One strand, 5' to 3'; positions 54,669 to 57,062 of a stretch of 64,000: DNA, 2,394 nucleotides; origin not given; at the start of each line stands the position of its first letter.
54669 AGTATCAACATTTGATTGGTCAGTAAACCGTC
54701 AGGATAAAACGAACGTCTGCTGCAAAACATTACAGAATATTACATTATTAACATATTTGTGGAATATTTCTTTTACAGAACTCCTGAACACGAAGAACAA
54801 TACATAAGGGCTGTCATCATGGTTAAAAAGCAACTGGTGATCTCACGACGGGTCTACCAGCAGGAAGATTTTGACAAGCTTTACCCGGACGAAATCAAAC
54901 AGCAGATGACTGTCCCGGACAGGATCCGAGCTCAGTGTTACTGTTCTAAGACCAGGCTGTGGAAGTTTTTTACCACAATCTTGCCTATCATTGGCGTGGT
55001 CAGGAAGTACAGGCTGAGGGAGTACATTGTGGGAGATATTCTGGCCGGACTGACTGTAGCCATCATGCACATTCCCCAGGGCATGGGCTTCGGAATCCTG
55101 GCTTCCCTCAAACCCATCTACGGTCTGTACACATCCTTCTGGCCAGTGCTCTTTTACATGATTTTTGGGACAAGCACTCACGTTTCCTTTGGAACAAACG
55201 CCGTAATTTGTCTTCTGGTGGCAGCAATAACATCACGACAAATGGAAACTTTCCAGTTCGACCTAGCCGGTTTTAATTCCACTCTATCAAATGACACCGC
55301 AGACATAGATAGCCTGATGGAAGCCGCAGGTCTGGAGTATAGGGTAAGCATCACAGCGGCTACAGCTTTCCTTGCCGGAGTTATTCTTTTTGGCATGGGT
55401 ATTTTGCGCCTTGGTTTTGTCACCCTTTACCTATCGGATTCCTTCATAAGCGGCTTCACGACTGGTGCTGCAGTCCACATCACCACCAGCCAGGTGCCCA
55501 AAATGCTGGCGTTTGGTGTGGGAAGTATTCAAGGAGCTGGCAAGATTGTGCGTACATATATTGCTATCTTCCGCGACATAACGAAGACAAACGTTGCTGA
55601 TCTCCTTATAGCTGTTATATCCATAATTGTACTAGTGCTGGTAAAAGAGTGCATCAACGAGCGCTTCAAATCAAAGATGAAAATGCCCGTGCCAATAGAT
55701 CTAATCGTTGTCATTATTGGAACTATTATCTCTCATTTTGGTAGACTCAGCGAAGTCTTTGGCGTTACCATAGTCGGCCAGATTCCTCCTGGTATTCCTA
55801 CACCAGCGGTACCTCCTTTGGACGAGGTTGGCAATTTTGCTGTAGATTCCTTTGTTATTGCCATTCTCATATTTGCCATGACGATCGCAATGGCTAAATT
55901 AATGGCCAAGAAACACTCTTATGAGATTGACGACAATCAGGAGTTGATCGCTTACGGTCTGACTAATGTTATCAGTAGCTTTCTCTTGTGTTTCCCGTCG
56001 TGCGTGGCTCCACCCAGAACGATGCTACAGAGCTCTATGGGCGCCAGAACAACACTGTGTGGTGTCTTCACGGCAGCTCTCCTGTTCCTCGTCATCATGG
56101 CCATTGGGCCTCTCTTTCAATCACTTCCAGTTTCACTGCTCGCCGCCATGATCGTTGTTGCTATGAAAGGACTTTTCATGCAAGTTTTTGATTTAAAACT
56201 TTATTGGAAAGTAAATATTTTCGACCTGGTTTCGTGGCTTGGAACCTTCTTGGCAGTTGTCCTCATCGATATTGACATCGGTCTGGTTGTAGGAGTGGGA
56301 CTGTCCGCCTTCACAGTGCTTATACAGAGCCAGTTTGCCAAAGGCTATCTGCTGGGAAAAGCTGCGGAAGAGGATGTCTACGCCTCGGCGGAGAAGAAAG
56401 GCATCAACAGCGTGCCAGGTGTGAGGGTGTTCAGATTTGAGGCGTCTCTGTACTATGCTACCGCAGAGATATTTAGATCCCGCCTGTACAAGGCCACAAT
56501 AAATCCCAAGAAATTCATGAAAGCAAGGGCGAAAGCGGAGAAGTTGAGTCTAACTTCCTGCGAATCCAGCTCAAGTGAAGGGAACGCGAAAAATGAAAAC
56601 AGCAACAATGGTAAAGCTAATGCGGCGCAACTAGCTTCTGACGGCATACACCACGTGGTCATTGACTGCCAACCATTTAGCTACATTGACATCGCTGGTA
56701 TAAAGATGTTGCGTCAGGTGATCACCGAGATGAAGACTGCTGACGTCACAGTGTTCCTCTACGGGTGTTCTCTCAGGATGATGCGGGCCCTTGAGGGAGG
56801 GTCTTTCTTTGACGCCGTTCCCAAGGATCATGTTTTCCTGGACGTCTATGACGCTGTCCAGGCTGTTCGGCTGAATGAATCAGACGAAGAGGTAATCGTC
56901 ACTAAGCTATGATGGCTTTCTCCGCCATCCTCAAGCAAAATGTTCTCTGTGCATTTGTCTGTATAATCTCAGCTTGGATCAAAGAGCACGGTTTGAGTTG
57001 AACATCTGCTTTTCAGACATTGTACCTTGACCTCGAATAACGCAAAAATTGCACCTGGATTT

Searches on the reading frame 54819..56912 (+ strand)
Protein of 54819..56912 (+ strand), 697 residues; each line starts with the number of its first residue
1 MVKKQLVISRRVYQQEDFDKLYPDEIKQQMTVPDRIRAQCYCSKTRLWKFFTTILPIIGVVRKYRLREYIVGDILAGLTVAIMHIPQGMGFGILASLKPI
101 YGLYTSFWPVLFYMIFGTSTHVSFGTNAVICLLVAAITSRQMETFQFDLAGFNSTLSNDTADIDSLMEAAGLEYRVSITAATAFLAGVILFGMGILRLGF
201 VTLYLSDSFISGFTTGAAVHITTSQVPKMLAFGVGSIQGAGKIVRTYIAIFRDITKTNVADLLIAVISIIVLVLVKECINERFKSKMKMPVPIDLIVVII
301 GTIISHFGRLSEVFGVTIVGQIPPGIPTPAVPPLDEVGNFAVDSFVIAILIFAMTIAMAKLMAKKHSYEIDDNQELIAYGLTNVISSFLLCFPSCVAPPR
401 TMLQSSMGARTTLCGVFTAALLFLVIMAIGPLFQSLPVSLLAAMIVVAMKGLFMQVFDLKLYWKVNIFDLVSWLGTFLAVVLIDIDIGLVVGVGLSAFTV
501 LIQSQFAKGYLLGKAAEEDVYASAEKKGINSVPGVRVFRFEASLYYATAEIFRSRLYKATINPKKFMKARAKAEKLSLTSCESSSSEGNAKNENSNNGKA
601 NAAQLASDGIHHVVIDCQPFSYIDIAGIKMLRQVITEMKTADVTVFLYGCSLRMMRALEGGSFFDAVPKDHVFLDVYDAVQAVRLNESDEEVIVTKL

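Call 4: search_protein_families(library=pfam, proteins=[window:54819-56909:+])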
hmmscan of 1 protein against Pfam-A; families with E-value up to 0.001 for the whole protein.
window:54819-56909:+ (697 aa): 2 families
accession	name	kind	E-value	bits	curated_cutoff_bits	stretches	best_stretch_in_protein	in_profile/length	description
PF00916.26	Sulfate_transp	-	1.7e-102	343.5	23.2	1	71-475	2-379/380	Sulfate permease family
PF01740.26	STAS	-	4.1e-15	55.9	22.6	1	531-679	6-106/106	STAS domain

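Call 5: search_solved_structures(query=window:54819-56909:+, max_evalue=0.00001)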
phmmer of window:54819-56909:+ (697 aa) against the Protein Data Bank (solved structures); distinct sequences matched with E-value up to 0.00001: 24.
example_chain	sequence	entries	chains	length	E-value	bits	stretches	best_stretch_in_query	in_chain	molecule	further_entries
7v73_A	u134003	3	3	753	3.9e-148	498.2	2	5-575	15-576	Prestin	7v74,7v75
7xlm_A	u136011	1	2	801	1.4e-135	456.8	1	33-692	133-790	Sulfate transporter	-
8tnw_A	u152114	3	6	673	6.3e-135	454.6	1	34-682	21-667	Sulfate transporter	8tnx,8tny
8sgw_C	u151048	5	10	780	2.3e-121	409.8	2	6-562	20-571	Pendrin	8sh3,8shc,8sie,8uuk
7lgu_A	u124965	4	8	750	2.3e-117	396.5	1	27-576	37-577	Prestin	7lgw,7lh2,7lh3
7s8x_A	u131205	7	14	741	3e-117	396.2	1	24-608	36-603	Prestin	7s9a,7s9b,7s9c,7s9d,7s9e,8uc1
7wk1_A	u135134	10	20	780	5.9e-116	391.9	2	7-556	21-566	Pendrin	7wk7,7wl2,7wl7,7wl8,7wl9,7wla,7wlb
8opq_A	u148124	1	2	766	3.2e-115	389.5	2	36-558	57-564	Solute carrier family 26 member 6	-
7sun_A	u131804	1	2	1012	1.2e-114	387.5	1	27-575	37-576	Prestin, Enhanced Yellow Fluorescent Protein chimera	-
7xuh_A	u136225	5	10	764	3.8e-106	359.5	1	5-574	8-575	Chloride anion exchanger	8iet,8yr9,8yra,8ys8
8x1q_A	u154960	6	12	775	4.1e-106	359.4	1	5-574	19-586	Chloride anion exchanger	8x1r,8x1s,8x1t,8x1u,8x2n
7xuj_A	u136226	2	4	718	9.8e-106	358.1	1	5-574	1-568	Chloride anion exchanger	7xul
7ch1_A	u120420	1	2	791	2.2e-100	340.4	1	6-573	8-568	Solute carrier family 26 member 9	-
9ikv_A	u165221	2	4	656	2.9e-99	336.7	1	54-666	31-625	Anion exchange transporter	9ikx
6rtc_A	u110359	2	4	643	1.8e-97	330.8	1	6-558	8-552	Solute carrier family 26 member 9,Solute carrier family 26 member 9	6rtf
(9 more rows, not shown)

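Call 7: find_homologous_proteins(query=window:54819-56909:+, max_evalue=1e-20)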
Query window:54819-56909:+ (697 aa): 815 proteins with E <= 1e-20 among 8000 candidates; the best 120 are listed.
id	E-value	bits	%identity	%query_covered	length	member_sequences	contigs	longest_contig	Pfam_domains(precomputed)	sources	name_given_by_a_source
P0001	0.0e+0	1517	100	99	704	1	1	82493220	PF01740.27,PF00916.27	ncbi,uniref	ncbi:prestin-like [Liolophura sinensis]|uniref:prestin-like n=1 Tax=Liolophura sinensis TaxID=319887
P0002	0.0e+0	1339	87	100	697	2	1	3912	PF01740.27,PF00916.27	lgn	-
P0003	8.9e-229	780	53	97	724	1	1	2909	PF01740.27,PF00916.27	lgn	-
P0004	8.7e-219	747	47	100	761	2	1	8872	PF01740.27,PF00916.27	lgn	-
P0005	2.2e-211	722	51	85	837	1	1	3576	PF01740.27,PF00916.27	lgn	-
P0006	2.6e-203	695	49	99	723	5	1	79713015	PF01740.27,PF00916.27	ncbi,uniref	ncbi:hypothetical protein SNE40_002373 [Patella caerulea]|uniref:STAS domain-containing protein n=2 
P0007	3.1e-199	682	49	84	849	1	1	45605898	PF01740.27,PF00916.27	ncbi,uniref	ncbi:prestin-like [Babylonia areolata]|uniref:prestin-like n=1 Tax=Babylonia areolata TaxID=304850 R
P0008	1.1e-198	680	45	98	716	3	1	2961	PF01740.27,PF00916.27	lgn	-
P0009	2.2e-198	679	44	96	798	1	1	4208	PF01740.27,PF00916.27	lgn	-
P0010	2.6e-197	676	44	100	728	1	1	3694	PF01740.27,PF00916.27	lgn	-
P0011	4.1e-197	675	49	85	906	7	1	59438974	PF01740.27,PF00916.27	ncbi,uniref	ncbi:prestin-like isoform X1 [Littorina saxatilis]|uniref:prestin-like isoform X1 n=2 Tax=Littorina 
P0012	5.3e-197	675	48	97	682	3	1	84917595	PF01740.27,PF00916.27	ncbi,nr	ncbi:sulfate transporter-like isoform X2 [Gigantopelta aegis]|nr:sulfate transporter-like isoform X2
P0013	2.5e-196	672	52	82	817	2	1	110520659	PF01740.27,PF00916.27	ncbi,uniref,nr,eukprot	ncbi:prestin [Octopus bimaculoides]|uniref:STAS domain-containing protein n=1 Tax=Octopus bimaculoid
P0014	2.6e-196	672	51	81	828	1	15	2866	PF01740.27,PF00916.27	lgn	-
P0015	7.9e-196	671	50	81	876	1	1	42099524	PF01740.27,PF00916.27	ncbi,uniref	ncbi:prestin-like [Babylonia areolata]|uniref:prestin-like n=1 Tax=Babylonia areolata TaxID=304850 R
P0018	1.8e-195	670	49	82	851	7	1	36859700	PF01740.27,PF00916.27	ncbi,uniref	ncbi:prestin-like [Haliotis cracherodii]|uniref:prestin-like n=1 Tax=Haliotis cracherodii TaxID=6455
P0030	1.7e-191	656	45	98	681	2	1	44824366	PF01740.27,PF00916.27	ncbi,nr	ncbi:sulfate transporter-like isoform X2 [Pecten maximus]|nr:sulfate transporter-like isoform X2 [Pe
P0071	6.3e-184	631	45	99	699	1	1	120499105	PF01740.27,PF00916.27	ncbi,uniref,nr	ncbi:sulfate transporter-like [Mercenaria mercenaria]|uniref:sulfate transporter-like n=1 Tax=Mercen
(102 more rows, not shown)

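Call 9: find_encoding_contigs(protein=P0001, flank=10000, max_places=3)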
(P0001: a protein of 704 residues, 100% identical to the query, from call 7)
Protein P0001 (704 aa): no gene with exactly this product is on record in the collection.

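Call 10: find_encoding_contigs(protein=P0002, flank=10000, max_places=4)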
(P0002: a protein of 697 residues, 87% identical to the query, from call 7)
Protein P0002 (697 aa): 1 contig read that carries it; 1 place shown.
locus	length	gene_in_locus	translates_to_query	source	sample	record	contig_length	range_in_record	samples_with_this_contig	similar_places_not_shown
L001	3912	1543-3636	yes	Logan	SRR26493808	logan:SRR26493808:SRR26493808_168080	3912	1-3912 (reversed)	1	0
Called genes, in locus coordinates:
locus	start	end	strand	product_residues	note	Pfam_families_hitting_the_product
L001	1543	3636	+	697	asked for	PF00916:Sulfate_transp, PF01740:STAS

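Call 11: find_encoding_contigs(protein=window:54819-56912:+, flank=10000, max_places=4)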
Protein window:54819-56912:+ (697 aa): no gene with exactly this product is on record in the collection.

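Call 14: find_encoding_contigs(protein=P0003, flank=10000, max_places=3)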
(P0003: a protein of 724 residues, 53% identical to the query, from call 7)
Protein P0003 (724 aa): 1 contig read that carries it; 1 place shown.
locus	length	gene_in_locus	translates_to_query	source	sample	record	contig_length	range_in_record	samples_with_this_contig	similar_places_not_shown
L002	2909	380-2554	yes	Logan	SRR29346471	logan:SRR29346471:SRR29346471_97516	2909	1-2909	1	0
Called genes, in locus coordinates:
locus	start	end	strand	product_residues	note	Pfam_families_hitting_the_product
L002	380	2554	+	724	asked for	PF00916:Sulfate_transp, PF01740:STAS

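Call 15: find_encoding_contigs(protein=P0004, flank=10000, max_places=3)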
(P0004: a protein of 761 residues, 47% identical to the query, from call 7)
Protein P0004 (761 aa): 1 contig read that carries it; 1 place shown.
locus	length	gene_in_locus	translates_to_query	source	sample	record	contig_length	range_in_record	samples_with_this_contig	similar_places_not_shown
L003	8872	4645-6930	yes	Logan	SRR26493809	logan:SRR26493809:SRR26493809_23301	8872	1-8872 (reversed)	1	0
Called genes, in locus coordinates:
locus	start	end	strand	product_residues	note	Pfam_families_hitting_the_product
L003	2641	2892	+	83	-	-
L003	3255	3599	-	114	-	-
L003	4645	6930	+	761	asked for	PF00916:Sulfate_transp, PF01740:STAS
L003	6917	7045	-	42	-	-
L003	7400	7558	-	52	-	-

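Call 16: find_encoding_contigs(protein=P0006, flank=10000, max_places=3)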
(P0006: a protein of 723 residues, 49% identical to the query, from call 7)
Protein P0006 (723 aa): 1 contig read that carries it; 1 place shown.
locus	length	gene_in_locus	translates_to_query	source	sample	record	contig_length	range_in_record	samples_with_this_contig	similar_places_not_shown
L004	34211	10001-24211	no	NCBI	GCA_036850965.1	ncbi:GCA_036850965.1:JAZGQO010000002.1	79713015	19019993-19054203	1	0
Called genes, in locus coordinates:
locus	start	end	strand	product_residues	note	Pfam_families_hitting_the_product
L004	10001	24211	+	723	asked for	PF00916:Sulfate_transp, PF01740:STAS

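Call 21: find_encoding_contigs(protein=P0030, flank=5000, max_places=2)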
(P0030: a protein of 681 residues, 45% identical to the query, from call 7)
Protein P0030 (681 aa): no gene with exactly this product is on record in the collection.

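Call 22: find_encoding_contigs(protein=P0071, flank=3000, max_places=2)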
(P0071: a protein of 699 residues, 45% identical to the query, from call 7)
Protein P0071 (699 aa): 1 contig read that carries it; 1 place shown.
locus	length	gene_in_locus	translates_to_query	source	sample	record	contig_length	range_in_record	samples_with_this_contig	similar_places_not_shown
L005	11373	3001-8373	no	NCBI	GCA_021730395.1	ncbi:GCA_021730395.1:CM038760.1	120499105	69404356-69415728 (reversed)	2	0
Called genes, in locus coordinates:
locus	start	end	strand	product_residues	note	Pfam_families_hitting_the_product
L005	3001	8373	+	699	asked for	PF00916:Sulfate_transp, PF01740:STAS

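Call 27: find_encoding_contigs(protein=P0013, flank=2000, max_places=2)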
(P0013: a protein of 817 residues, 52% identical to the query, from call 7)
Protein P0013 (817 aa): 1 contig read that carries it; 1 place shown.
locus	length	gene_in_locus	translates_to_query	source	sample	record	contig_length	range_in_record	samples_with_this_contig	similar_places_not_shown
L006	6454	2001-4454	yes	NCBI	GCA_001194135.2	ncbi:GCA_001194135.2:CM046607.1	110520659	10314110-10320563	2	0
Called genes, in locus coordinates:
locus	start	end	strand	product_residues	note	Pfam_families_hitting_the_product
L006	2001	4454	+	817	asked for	PF00916:Sulfate_transp, PF01740:STAS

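Call 29: find_homologous_proteins(query=P0004, max_evalue=1e-50)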
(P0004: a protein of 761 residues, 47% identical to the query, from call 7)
Query P0004 (761 aa): 305 proteins with E <= 1e-50 among 8000 candidates; the best 120 are listed.
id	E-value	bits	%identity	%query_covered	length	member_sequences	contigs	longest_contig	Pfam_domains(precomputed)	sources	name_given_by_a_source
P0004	0.0e+0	1695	100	100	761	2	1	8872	PF01740.27,PF00916.27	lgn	-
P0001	3.2e-217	742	46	99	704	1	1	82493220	PF01740.27,PF00916.27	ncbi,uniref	ncbi:prestin-like [Liolophura sinensis]|uniref:prestin-like n=1 Tax=Liolophura sinensis TaxID=319887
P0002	5.5e-215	734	46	99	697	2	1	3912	PF01740.27,PF00916.27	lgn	-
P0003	3.6e-184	632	42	98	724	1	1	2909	PF01740.27,PF00916.27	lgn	-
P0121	5.8e-175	602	37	61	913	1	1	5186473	PF01740.27,PF00916.27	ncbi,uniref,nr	ncbi:SLC26A6 [Mytilus coruscus]|uniref:SLC26A6 n=1 Tax=Mytilus coruscus TaxID=42192 RepID=A0A6J8A6L3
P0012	9.6e-172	591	43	81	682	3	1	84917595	PF01740.27,PF00916.27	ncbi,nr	ncbi:sulfate transporter-like isoform X2 [Gigantopelta aegis]|nr:sulfate transporter-like isoform X2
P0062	2.3e-166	573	40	97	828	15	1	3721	PF01740.27,PF00916.27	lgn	-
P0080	5.5e-166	572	41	95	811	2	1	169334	PF01740.27,PF00916.27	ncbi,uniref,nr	ncbi:solute carrier family 26, member 5 [Mytilus galloprovincialis]|uniref:Solute carrier family 26,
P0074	6.2e-166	572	39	97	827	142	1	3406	PF01740.27,PF00916.27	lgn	-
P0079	6.9e-166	572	38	98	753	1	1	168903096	PF01740.27,PF00916.27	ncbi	ncbi:hypothetical protein ScPMuIL_002009 [Solemya velum]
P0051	1.8e-165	571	44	77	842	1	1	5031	PF01740.27,PF00916.27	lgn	-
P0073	6.7e-165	569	39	98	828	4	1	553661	PF01740.27,PF00916.27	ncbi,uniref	ncbi:sulfate transporter-like [Saccostrea cucullata]|uniref:sulfate transporter-like n=1 Tax=Saccost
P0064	1.0e-164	568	40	94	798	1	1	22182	PF01740.27,PF00916.27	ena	-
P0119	4.9e-164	566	39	99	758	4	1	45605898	PF01740.27,PF00916.27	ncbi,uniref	ncbi:prestin-like [Babylonia areolata]|uniref:prestin-like n=1 Tax=Babylonia areolata TaxID=304850 R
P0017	2.7e-162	560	40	87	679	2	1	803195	PF01740.27,PF00916.27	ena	-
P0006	5.5e-161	556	42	81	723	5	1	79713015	PF01740.27,PF00916.27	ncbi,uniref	ncbi:hypothetical protein SNE40_002373 [Patella caerulea]|uniref:STAS domain-containing protein n=2 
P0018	2.1e-159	551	37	99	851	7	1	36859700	PF01740.27,PF00916.27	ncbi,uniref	ncbi:prestin-like [Haliotis cracherodii]|uniref:prestin-like n=1 Tax=Haliotis cracherodii TaxID=6455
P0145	4.4e-134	467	34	96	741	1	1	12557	PF01740.27,PF00916.27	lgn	-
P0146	4.6e-134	467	35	97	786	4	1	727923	PF01740.27,PF00916.27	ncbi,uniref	ncbi:prestin-like [Saccostrea cucullata]|uniref:prestin-like n=1 Tax=Saccostrea cuccullata TaxID=369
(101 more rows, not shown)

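Call 30: find_encoding_contigs(protein=P0018, flank=2000, max_places=2)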
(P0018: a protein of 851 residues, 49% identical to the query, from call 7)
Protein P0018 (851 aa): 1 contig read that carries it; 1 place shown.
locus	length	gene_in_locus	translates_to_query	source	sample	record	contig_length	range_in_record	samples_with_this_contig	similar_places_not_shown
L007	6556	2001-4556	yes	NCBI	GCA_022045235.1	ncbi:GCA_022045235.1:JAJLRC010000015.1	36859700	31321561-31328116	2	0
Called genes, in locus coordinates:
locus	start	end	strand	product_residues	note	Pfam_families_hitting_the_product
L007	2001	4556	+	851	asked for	PF00916:Sulfate_transp, PF01740:STAS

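Call 31: find_encoding_contigs(protein=P0146, flank=1000, max_places=2)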
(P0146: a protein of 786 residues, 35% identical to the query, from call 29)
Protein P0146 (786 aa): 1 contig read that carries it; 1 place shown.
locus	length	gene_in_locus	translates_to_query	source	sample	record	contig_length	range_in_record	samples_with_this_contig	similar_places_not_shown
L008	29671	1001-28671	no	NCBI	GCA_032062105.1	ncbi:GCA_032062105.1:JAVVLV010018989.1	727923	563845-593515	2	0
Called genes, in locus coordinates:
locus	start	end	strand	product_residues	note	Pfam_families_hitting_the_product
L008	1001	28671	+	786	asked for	PF00916:Sulfate_transp, PF01740:STAS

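Call 47: find_encoding_contigs(protein=P0145, flank=10000, max_places=2)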
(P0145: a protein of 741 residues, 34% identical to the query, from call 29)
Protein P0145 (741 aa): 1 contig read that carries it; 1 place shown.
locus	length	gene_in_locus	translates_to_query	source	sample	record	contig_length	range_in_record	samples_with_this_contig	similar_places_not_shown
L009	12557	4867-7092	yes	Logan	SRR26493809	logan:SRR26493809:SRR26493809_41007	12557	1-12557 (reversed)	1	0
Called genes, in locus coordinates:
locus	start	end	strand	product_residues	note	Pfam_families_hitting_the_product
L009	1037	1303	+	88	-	-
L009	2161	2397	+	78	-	-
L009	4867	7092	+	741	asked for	PF00916:Sulfate_transp, PF01740:STAS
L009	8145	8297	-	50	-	-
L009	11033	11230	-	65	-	-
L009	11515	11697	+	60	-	-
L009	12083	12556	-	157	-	?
